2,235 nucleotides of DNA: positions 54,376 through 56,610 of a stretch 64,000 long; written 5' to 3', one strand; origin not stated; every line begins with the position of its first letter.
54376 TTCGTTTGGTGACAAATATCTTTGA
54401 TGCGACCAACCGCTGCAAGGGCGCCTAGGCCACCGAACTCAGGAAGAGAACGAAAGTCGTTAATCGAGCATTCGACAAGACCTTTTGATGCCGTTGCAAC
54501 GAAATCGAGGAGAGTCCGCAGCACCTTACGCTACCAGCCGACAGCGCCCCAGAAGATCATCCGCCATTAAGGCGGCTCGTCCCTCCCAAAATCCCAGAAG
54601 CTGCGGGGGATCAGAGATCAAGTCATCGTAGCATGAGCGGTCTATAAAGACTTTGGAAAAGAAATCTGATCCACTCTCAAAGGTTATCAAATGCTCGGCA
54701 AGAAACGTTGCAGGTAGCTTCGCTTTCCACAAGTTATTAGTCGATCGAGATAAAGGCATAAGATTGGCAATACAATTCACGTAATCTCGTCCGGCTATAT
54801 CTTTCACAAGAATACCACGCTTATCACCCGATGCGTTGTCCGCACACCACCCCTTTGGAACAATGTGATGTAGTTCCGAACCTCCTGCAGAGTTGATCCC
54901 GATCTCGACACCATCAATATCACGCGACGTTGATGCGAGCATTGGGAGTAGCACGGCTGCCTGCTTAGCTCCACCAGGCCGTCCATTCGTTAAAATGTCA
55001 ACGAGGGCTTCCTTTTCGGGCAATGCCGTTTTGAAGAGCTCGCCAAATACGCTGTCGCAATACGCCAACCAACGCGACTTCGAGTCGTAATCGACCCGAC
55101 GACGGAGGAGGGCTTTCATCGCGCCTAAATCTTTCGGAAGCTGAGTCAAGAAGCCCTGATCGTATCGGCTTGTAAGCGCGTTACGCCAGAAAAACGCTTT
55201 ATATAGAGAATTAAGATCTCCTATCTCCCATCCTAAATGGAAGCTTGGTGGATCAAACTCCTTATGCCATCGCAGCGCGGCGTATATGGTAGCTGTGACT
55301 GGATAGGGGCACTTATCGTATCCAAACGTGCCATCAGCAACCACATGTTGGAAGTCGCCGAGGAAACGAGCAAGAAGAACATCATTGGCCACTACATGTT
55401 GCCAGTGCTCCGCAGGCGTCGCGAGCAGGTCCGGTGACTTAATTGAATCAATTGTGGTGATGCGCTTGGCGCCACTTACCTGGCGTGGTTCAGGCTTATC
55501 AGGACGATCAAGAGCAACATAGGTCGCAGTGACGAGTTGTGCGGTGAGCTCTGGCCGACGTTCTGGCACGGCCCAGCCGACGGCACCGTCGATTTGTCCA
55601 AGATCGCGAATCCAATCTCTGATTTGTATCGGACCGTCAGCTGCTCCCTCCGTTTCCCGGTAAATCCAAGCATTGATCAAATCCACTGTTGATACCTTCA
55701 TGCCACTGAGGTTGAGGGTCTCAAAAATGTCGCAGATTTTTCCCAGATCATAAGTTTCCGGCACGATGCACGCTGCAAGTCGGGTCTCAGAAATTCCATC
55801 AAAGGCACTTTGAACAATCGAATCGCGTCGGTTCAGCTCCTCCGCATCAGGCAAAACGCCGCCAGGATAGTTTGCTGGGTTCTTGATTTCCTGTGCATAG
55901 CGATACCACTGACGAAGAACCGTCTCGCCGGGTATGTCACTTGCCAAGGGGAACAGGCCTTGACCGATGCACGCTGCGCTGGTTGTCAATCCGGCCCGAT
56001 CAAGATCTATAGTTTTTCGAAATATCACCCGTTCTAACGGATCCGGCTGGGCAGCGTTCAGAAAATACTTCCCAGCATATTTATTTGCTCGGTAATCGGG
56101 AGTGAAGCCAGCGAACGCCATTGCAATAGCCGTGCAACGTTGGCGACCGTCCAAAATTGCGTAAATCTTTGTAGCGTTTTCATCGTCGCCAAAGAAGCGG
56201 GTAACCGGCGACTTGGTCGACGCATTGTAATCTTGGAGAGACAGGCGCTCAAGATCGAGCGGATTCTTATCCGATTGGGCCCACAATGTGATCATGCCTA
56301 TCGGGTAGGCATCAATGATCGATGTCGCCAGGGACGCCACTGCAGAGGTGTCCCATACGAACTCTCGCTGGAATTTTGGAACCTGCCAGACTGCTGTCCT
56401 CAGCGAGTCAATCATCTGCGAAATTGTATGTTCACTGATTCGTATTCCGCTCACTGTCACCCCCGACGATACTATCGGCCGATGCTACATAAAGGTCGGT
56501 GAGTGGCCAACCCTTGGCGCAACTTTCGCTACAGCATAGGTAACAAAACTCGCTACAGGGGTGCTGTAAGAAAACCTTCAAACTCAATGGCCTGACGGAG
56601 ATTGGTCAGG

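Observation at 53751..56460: Low-GC two-gene operon: GmrSD-like DUF262/DUF1524 enzyme translationally coupled to an AlbA_2/Schlafen-like protein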

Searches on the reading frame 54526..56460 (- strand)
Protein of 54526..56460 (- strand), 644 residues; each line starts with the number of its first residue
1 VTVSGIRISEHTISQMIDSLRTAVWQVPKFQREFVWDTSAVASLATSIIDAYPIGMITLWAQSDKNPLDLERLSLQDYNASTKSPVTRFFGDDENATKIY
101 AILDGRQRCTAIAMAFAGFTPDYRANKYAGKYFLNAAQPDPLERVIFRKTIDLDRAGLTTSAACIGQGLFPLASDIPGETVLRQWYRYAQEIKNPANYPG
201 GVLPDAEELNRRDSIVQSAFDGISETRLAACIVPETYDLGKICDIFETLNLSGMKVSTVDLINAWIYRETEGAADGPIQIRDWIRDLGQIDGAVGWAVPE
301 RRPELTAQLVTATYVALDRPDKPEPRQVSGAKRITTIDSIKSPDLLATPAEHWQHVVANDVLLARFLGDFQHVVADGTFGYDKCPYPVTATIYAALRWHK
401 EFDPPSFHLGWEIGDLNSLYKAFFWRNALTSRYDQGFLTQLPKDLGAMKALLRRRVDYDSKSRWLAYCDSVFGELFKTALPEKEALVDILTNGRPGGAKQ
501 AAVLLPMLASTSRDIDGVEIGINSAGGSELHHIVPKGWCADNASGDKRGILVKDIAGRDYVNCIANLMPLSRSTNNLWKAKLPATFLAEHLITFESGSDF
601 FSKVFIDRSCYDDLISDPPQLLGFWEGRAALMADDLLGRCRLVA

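Call 4: search_protein_families(library=pfam, proteins=[window:54526-56460:-], max_evalue=0.1)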
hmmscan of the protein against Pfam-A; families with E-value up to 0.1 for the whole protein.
window:54526-56460:- (644 aa): 1 family
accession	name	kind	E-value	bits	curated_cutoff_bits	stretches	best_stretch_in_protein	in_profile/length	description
PF03235.19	GmrSD_N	-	8.2e-23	82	33.2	1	14-266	2-198/199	GmrSD restriction endonuclease, N-terminal domain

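Call 5: search_protein_families(library=padloc, proteins=[window:54526-56460:-], max_evalue=0.1)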
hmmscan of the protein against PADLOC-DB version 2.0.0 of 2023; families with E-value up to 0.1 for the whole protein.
window:54526-56460:- (644 aa): 20 families
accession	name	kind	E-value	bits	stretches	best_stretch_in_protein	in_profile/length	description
PDLC04151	HEC-05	-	3.2e-20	70.4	1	10-119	25-133/600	-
PDLC04150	HEC-05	-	3.6e-15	53.8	1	10-119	7-115/583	-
PDLC04709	PDC-M55C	-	5.9e-10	36.4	1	12-66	16-70/554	-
PDLC04153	HEC-05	-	4.2e-09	33.2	1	12-118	8-114/621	-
PDLC04157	HEC-06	-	1.5e-07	28.4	2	4-51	5-49/558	-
PDLC03877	NsnA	-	1.8e-06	25.5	1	6-61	46-103/385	-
PDLC02691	Orf5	-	7.2e-06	22.9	0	12-52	9-48/579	Orf5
PDLC04155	HEC-06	-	1e-05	22.2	1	9-51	8-47/562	-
PDLC04154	HEC-06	-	1.1e-05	22.4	1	7-48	8-47/569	-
PDLC04152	HEC-05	-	3.4e-05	20.6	1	10-118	6-127/566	-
PDLC02695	Orf5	-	0.00019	18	1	9-46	6-41/601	Orf5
PDLC02687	Orf5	-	0.00026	17.9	0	243-268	211-236/543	Orf5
PDLC02792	SspE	-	0.00062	16.2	1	26-116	25-107/771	SspE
PDLC02790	SspE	-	0.0016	14.6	1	24-114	15-97/776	SspE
PDLC02700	Orf5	-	0.0047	13.7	0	235-273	192-230/555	Orf5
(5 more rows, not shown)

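Call 6: search_protein_families(library=ncbifam, proteins=[window:54526-56460:-], max_evalue=0.1)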
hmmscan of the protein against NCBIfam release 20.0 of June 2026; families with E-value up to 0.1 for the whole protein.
window:54526-56460:- (644 aa): 0 families

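Call 7: search_solved_structures(query=window:54526-56460:-, max_evalue=1, show_alignments=2)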
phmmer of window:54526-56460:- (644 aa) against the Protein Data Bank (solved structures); distinct sequences matched with E-value up to 1: 3.
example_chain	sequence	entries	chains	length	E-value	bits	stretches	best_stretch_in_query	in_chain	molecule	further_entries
7p9k_A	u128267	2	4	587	8.4e-06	27.6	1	12-135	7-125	DUF262 domain-containing protein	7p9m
2rh3_A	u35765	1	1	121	0.39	12.1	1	360-393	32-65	Protein virC2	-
20yv_A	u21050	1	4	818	0.72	11.3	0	26-114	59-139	DUF262 domain-containing protein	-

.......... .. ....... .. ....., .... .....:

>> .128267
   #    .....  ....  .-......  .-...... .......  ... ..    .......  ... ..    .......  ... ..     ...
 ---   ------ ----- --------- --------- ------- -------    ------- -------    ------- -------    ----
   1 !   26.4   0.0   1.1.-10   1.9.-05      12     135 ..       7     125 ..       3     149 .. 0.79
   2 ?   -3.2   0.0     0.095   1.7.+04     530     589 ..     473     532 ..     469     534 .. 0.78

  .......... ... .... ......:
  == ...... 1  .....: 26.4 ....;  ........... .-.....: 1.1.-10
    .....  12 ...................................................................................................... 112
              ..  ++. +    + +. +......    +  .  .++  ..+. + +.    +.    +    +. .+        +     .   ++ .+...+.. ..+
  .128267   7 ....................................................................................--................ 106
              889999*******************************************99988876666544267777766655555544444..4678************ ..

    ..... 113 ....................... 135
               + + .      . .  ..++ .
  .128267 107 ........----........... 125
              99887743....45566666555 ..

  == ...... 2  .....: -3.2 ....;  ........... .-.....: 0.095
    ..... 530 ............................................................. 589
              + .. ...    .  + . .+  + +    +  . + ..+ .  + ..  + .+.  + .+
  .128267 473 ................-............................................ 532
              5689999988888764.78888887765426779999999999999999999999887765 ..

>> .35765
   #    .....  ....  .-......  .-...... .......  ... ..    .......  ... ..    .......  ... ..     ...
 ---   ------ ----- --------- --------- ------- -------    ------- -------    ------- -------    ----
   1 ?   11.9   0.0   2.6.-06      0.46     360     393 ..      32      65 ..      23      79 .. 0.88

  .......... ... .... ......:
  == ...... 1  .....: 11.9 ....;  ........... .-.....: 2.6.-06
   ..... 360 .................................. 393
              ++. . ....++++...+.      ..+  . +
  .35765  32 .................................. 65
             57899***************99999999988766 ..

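Call 10: find_homologous_proteins(query=window:54526-56460:-, max_evalue=0.001)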
Query window:54526-56460:- (644 aa): 508 proteins with E <= 0.001 among 8000 candidates; the best 120 are listed.
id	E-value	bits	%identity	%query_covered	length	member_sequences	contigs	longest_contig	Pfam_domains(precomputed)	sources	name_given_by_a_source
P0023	0.0e+0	1461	100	98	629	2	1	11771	PF03235.20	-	-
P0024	0.0e+0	1245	82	100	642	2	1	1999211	PF03235.20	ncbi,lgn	-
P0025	0.0e+0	1213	81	98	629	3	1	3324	PF03235.20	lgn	-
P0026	0.0e+0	1149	75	99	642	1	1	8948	PF03235.20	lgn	-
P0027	0.0e+0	1057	70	99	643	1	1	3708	PF07510.17,PF03235.20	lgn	-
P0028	0.0e+0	1037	68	99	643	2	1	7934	PF03235.20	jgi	-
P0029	0.0e+0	1035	68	100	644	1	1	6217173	PF07510.17,PF03235.20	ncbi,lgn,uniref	ncbi:GmrSD restriction endonuclease domain-containing protein [Tardiphaga sp. 839_C3_N1_4]|uniref:Gm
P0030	0.0e+0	1032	67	99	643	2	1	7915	PF03235.20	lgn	-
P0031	0.0e+0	1032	67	100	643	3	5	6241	PF03235.20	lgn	-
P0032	0.0e+0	1031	68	100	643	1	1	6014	PF03235.20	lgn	-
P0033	0.0e+0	1030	69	99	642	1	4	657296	PF07510.17,PF03235.20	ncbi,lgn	-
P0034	0.0e+0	1029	67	100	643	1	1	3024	PF07510.17,PF03235.20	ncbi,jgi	jgi:hypothetical protein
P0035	0.0e+0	1028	67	99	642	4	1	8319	PF07510.17,PF03235.20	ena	-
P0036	0.0e+0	1021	67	100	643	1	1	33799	PF03235.20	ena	-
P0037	0.0e+0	1019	67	100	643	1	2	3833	PF03235.20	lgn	-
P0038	0.0e+0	1018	67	99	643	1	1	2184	PF03235.20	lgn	-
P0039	3.6e-298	1008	66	100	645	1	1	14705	PF03235.20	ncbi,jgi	jgi:hypothetical protein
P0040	1.4e-290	983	68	96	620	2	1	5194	PF03235.20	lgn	-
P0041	2.2e-283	960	66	99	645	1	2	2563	PF03235.20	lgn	-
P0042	6.3e-282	955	65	99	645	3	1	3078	PF03235.20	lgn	-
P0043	2.5e-278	943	63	99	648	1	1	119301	PF07510.17,PF03235.20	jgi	-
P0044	2.8e-278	943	64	99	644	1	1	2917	PF03235.20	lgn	-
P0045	3.1e-277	939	64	99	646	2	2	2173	PF03235.20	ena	-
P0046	8.8e-271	918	62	100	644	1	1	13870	PF03235.20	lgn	-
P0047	1.6e-268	910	61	100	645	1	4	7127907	PF03235.20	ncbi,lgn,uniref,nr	ncbi:MAG: DUF262 domain-containing protein [Mesorhizobium sp.]|uniref:DUF262 domain-containing prote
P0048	3.5e-268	909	61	99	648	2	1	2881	PF03235.20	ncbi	-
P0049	2.8e-265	900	61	99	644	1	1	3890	PF03235.20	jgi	jgi:hypothetical protein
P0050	9.6e-264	895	61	99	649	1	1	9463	PF03235.20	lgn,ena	-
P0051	2.5e-260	883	60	99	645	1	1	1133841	PF03235.20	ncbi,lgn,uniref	ncbi:GmrSD restriction endonuclease domain-containing protein [Mesorhizobium sp. Cs1299R1N3]|uniref:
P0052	3.0e-248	844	57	99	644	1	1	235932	PF03235.20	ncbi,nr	ncbi:hypothetical protein TH8_14830 [Thalassospira profundimaris]|nr:hypothetical protein TH8_14830 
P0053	3.6e-244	830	61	91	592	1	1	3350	PF07510.17,PF03235.20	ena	-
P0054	4.4e-228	777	53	99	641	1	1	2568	PF03235.20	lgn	-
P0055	6.6e-227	773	53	99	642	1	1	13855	PF03235.20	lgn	-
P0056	1.6e-226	772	53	98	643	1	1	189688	PF03235.20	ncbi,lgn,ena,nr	ncbi:MAG: DUF262 domain-containing protein [Rhizobiaceae bacterium]|nr:DUF262 domain-containing prot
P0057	6.8e-225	766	52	99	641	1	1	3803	PF03235.20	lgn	-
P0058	1.6e-223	762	52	98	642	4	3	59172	PF03235.20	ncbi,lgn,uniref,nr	ncbi:DUF262 domain-containing protein [Mameliella alba]|uniref:DUF262 domain-containing protein n=1 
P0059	4.2e-223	760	52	98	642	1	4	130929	PF03235.20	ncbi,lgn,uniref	ncbi:DUF262 domain-containing protein [Hoeflea sp. AS16]|uniref:GmrSD restriction endonuclease domai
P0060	2.8e-222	758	53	99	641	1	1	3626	PF03235.20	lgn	-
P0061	1.4e-221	755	52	98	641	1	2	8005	PF03235.20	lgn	-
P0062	1.1e-220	752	52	98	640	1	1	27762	PF03235.20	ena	-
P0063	1.8e-220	752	52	99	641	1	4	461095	PF03235.20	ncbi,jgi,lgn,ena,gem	-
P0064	4.3e-219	747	52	99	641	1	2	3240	PF03235.20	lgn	-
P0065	6.1e-219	747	52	98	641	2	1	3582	PF03235.20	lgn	-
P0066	3.0e-218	744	51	99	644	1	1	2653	PF03235.20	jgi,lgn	jgi:hypothetical protein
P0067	8.7e-217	740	52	98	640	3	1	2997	PF03235.20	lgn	-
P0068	9.7e-216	736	51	99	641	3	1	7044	PF03235.20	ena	-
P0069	3.6e-207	708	50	100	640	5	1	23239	PF03235.20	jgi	jgi:hypothetical protein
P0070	2.3e-204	699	49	100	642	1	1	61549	PF03235.20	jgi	jgi:hypothetical protein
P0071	5.1e-204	697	49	100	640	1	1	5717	PF03235.20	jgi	jgi:hypothetical protein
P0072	3.2e-203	695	49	100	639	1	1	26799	PF03235.20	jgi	jgi:hypothetical protein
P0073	4.8e-202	691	49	99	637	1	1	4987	PF03235.20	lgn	-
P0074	6.2e-202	691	49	100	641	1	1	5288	PF03235.20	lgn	-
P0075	7.9e-201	687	48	100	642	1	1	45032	PF03235.20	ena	-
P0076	1.3e-200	686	48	100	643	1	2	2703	PF03235.20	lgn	-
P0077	1.3e-200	686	49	99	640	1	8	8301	PF03235.20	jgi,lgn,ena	-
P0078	2.1e-200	685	49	100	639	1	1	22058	PF03235.20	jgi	jgi:hypothetical protein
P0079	3.3e-200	685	49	100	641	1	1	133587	PF03235.20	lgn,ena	-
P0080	4.7e-200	684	49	100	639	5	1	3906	PF03235.20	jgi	jgi:hypothetical protein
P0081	1.2e-199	683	49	100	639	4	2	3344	PF03235.20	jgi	-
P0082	3.3e-199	682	48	99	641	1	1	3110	PF07510.17,PF03235.20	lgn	-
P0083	1.0e-198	680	49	100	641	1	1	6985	PF03235.20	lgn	-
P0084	1.4e-198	679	49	99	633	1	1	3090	PF03235.20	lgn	-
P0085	1.5e-197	676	48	100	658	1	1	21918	PF03235.20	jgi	jgi:hypothetical protein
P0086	1.4e-196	673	49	100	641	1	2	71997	PF03235.20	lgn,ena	-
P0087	2.1e-196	672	48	99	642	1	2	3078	PF03235.20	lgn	-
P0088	2.8e-196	672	49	99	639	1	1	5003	PF03235.20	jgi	jgi:hypothetical protein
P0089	1.3e-195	670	49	99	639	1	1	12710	PF07510.17,PF03235.20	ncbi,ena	-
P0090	1.3e-195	670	49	99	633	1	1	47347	PF03235.20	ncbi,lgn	ncbi:MAG: DUF262 domain-containing protein [Terriglobales bacterium]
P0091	1.6e-195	669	49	99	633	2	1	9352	PF03235.20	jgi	jgi:uncharacterized protein DUF262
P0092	2.2e-195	669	48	100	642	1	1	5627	PF03235.20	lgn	-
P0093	2.7e-195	669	49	99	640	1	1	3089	PF03235.20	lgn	-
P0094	3.5e-195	668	48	99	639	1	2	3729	PF03235.20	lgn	-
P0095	1.4e-194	666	47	99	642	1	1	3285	PF03235.20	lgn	-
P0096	4.3e-194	665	47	100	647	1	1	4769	PF03235.20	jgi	jgi:hypothetical protein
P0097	7.2e-194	664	47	99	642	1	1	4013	PF03235.20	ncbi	-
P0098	1.3e-193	663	50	99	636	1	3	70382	PF03235.20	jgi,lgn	jgi:hypothetical protein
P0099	1.5e-193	663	47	100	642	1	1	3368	PF03235.20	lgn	-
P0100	1.6e-193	663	46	100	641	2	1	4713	PF03235.20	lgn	-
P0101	2.4e-193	662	47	100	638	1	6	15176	PF03235.20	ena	-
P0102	2.5e-193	662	48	99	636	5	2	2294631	PF03235.20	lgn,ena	-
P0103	3.3e-193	662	48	99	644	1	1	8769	PF03235.20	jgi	jgi:hypothetical protein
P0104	4.8e-193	661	48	100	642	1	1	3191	PF03235.20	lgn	-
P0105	6.5e-193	661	49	99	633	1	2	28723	PF03235.20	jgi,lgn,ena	jgi:hypothetical protein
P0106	1.9e-192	659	48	99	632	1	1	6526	PF03235.20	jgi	jgi:hypothetical protein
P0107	2.7e-192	659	47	100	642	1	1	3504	PF03235.20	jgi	jgi:hypothetical protein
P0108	5.3e-192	658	47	100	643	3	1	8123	PF03235.20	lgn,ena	-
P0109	1.6e-191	656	47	100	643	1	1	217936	PF03235.20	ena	-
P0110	1.6e-191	656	48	99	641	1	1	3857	PF03235.20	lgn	-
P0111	3.6e-191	655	48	99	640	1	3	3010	PF03235.20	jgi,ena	-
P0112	4.1e-191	655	49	99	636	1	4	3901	PF03235.20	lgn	-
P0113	5.5e-191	654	47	100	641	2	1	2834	PF03235.20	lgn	-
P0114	6.2e-191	654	48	99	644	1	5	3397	PF03235.20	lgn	-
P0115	6.9e-191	654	48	99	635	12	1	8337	PF03235.20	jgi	jgi:hypothetical protein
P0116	8.6e-191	654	48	99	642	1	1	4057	PF03235.20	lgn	-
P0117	8.8e-191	654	46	99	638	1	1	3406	PF03235.20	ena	-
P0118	1.7e-190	653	48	99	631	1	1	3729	PF03235.20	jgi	jgi:hypothetical protein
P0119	2.1e-190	652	49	98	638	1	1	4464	PF03235.20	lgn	-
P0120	2.2e-190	652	49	98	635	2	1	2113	PF03235.20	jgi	-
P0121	2.3e-190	652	48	100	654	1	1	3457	PF03235.20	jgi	jgi:hypothetical protein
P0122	2.6e-190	652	48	99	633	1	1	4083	PF03235.20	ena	-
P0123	5.2e-190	651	48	100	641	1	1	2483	PF03235.20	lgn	-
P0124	7.2e-190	651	48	100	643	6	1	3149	PF03235.20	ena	-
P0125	9.2e-190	650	47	98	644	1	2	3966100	PF03235.20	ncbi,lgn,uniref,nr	ncbi:DUF262 domain-containing protein [Alcanivorax sp.]|uniref:DUF262 domain-containing protein n=1 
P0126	9.8e-190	650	47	99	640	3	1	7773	PF03235.20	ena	-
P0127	1.3e-189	650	47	99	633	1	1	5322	PF03235.20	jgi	jgi:hypothetical protein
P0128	1.3e-189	650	46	99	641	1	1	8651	PF03235.20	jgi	jgi:hypothetical protein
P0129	1.6e-189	649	47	100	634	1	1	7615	PF03235.20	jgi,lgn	jgi:hypothetical protein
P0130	1.7e-189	649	49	99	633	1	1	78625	PF03235.20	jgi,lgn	jgi:hypothetical protein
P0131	1.9e-189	649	48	99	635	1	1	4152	PF03235.20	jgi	jgi:hypothetical protein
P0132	2.0e-189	649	46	99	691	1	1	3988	PF03235.20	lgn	-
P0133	2.1e-189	649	48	99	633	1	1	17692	PF03235.20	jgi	jgi:hypothetical protein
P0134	2.1e-189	649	47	100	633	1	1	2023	PF03235.20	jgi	jgi:hypothetical protein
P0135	2.4e-189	649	47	99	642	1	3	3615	PF03235.20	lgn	-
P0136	2.5e-189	649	48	99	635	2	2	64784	PF03235.20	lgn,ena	-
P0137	4.3e-189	648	47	99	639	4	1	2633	PF03235.20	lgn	-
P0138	2.1e-188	646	47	99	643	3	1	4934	PF03235.20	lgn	-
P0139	2.2e-188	646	47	99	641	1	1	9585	PF03235.20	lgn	-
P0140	2.5e-188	646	46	99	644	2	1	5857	PF03235.20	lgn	-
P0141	2.6e-188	646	47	99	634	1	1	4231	PF03235.20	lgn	-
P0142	3.6e-188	645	48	99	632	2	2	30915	PF03235.20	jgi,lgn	jgi:hypothetical protein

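Call 14: find_related_loci(query=A2, collection=genome_contigs, flank=6000)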
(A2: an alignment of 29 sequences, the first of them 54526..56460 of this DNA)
Query A2 (644 aa) in genome_contigs; peptide patterns used: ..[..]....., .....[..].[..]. (x = any residue, [..] = any of these).
599 stretches matched a pattern (row limit reached: there are more); 340 encode a relative of the query (tblastn E <= 1e-3); the best 80 are kept; 80 distinct loci.
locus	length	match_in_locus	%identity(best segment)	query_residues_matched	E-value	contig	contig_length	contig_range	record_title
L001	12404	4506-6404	44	1-637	5e-170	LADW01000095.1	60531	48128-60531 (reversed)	MAG: Hyphomonadaceae bacterium BRH_c29 BRHa_1004336, whole genome shotgun sequence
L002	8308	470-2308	43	6-633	1e-166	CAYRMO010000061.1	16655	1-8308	MAG TPA_asm: uncultured Algimonas sp. isolate binchicken_co385_103 genome assembly, contig: NODE_2642_length_16655_cov_7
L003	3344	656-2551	44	3-639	3e-174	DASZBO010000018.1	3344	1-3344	MAG TPA_asm: Sphingomicrobium sp. isolate SMAG_U6417 k141_52996, whole genome shotgun sequence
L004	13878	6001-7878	43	13-640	8e-165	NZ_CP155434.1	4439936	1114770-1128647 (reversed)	Arthrobacter sp. NyZ413 chromosome, complete genome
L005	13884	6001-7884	42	8-642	4e-155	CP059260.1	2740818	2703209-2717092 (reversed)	MAG: Brevundimonas sp. isolate SSC2 chromosome, complete genome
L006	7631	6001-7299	54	3-439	2e-152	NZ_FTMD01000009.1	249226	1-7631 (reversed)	Aromatoleum tolulyticum strain ATCC 51758, whole genome shotgun sequence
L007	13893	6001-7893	42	3-640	5e-151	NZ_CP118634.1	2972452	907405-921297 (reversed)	Brevundimonas vesicularis strain PY2210 chromosome, complete genome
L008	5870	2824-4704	39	3-632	1e-131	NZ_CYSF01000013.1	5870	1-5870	Thalassovita mediterranea strain CECT 5383, whole genome shotgun sequence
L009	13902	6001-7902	43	3-640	2e-164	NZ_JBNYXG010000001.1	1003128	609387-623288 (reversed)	Nocardioides sp. GXQ0305 A0305_scaffold1, whole genome shotgun sequence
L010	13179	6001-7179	51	3-403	1e-123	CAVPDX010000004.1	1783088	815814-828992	MAG: uncultured Acidobacteriaceae bacterium isolate MFD00008.bin.1.228 genome assembly, contig: contig_14615, whole geno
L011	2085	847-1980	49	8-389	5e-118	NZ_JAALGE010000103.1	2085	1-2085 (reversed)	Marisediminicola senii strain SM7_A14 NODE_104_length_2085_cov_35.093973, whole genome shotgun sequence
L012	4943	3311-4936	32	5-571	2e-83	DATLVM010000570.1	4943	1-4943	MAG TPA_asm: Pyrinomonadaceae bacterium isolate SMAG_U13192 k141_151127, whole genome shotgun sequence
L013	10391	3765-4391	28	16-276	2e-19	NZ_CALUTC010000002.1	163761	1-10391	MAG: uncultured Campylobacter sp. isolate BRZ_QN__bin46 BRZ_QN__NODE_27_length_163761_cov_20.424580, whole genome shotgu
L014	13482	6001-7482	23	13-589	3e-18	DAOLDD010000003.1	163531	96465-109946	MAG TPA_asm: Kiritimatiellia bacterium isolate AMR_MDS_0145 NODE_17_length_163531_cov_26.004196, whole genome shotgun se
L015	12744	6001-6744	26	13-264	5e-18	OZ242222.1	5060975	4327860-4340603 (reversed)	MAG: Candidatus Multivorans sp. isolate 294fb325-5f7d-45f9-a7ea-d7aadbeafeef genome assembly, chromosome: 1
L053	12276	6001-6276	32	14-118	9e-12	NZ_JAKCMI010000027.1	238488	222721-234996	Halomonas alkalisoli strain M5N1S17 359, whole genome shotgun sequence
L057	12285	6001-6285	33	11-118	7e-12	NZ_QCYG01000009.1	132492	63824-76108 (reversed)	Thalassorhabdomicrobium marinisediminis strain BH-SD16 BH16_scaffold9, whole genome shotgun sequence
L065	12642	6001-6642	25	15-269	2e-11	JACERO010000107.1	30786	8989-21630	MAG: Nitrosopumilus sp. isolate HM_N NODE_15_length_30786_cov_10.8677_ID_6648, whole genome shotgun sequence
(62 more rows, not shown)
